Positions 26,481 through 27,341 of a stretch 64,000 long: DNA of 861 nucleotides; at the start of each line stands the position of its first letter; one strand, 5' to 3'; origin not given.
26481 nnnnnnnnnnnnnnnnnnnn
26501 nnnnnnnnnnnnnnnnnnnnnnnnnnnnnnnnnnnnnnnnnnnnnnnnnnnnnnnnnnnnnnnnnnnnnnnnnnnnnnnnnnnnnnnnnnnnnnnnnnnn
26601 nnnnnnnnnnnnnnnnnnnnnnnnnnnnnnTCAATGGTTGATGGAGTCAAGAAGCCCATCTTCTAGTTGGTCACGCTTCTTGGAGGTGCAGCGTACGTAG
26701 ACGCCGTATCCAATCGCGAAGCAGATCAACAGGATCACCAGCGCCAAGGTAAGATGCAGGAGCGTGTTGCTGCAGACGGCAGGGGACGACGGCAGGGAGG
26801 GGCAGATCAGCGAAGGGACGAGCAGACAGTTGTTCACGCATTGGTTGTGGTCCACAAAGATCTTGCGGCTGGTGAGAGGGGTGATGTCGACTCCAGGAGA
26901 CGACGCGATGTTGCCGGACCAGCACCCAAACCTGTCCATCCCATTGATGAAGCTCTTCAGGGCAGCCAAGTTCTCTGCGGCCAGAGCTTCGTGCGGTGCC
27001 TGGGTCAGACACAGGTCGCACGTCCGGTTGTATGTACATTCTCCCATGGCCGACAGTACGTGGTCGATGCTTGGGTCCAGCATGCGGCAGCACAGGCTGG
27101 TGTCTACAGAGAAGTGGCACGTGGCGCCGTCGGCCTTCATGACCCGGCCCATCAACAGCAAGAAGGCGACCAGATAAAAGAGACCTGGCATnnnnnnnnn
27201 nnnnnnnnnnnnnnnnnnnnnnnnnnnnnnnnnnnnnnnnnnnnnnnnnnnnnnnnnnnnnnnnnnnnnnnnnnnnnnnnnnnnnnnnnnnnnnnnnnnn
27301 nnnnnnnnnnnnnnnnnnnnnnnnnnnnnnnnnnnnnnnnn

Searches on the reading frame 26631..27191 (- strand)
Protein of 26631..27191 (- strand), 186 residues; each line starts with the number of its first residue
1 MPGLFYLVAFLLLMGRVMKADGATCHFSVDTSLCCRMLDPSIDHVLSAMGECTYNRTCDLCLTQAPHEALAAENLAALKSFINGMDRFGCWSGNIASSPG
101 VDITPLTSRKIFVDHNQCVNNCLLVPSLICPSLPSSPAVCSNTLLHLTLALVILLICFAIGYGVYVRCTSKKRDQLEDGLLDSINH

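Call 76: search_protein_families(library=pfam, proteins=[window:26631-27191:-], max_evalue=0.05)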
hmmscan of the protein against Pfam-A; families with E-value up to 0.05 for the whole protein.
window:26631-27191:- (186 aa): 1 family
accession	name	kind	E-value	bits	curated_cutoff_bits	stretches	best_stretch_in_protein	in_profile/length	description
PF11884.13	DUF3404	-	0.049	13.2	25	0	107-173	195-256/259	Domain of unknown function (DUF3404)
